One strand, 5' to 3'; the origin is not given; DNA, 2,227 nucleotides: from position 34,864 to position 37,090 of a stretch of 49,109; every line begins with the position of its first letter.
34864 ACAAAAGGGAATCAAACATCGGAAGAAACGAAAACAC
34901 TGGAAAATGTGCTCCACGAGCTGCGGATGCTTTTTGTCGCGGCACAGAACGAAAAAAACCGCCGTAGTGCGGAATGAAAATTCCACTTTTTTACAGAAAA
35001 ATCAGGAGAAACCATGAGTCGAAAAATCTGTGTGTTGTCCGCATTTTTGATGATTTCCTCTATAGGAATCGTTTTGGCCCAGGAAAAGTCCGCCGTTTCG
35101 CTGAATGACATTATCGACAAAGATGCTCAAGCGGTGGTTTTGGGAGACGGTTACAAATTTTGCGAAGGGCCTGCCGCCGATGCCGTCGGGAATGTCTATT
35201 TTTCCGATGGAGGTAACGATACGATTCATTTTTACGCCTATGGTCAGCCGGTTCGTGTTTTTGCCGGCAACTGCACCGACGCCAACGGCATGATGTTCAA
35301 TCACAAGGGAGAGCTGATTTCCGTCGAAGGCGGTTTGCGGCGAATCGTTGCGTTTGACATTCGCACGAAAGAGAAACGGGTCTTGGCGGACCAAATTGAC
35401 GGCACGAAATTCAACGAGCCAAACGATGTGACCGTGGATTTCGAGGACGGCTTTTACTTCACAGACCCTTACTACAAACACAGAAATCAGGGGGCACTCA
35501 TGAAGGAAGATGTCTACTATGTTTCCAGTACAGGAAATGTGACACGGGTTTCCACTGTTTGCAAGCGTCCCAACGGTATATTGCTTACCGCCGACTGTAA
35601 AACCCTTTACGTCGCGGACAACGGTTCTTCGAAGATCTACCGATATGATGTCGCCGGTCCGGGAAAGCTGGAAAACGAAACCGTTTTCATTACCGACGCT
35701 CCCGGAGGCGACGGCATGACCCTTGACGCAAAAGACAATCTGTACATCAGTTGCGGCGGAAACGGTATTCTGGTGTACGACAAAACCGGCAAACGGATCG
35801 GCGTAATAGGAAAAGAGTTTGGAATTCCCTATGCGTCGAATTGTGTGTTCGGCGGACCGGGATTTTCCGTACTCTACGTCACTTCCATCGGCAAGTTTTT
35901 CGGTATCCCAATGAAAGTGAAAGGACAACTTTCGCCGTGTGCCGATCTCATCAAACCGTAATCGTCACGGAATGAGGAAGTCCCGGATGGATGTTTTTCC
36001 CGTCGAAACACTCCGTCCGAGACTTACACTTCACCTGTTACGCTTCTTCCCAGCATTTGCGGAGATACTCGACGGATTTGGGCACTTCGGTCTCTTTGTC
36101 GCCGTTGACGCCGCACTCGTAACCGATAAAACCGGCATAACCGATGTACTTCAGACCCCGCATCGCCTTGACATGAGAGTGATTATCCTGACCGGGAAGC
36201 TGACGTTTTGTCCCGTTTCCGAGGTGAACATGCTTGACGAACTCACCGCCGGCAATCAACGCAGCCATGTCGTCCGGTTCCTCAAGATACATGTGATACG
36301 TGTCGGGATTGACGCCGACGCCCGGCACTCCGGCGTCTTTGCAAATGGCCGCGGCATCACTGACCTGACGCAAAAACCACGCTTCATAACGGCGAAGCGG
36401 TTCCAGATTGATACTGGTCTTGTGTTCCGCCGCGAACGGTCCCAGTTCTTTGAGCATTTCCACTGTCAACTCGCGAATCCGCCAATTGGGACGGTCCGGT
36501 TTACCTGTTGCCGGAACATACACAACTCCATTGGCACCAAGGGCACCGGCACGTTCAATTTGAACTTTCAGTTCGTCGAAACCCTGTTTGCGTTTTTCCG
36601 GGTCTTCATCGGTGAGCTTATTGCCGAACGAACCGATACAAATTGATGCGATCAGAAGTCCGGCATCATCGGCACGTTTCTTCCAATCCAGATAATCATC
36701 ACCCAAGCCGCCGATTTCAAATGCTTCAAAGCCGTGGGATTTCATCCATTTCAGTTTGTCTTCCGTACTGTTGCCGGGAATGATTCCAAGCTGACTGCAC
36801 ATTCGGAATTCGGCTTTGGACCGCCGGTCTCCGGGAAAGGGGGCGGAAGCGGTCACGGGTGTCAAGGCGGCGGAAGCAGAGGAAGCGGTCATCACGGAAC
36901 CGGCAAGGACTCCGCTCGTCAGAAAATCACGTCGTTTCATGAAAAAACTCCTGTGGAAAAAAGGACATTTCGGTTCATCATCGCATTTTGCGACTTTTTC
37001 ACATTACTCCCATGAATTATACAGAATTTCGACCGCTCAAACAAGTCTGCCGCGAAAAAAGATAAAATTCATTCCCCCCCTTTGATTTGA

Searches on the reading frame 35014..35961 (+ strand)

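Call 62: search_protein_families(library=pfam, proteins=[window:35014-35961:+], max_evalue=0.001)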
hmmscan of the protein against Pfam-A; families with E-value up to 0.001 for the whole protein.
window:35014-35961:+ (315 aa): 3 families
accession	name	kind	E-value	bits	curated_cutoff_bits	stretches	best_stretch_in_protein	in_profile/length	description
PF08450.18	SGL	-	2.1e-34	119.7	26.3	1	50-292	2-245/246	SMP-30/Gluconolactonase/LRE-like region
PF01731.26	Arylesterase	-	5.3e-06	27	21.3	1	163-214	34-84/86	Arylesterase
PF03088.22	Str_synth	-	0.00071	20.1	25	0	137-214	1-87/89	Strictosidine synthase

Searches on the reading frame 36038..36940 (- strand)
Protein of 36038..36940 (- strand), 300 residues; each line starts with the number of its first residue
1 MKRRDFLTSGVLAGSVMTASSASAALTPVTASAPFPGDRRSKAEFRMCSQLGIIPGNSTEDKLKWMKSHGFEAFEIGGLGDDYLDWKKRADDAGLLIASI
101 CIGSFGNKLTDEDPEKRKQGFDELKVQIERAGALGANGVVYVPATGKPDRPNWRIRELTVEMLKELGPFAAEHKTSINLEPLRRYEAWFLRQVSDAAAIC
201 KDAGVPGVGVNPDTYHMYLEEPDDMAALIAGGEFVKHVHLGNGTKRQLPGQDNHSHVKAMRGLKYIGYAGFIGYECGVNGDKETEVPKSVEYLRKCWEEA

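Call 62: search_protein_families(library=pfam, proteins=[window:36038-36940:-], max_evalue=0.001)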
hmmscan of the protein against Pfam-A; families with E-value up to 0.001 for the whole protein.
window:36038-36940:- (300 aa): 1 family
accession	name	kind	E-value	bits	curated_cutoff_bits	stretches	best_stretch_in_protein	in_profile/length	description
PF01261.30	AP_endonuc_2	-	2.8e-35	122.7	31.1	1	64-296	2-249/249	Xylose isomerase-like TIM barrel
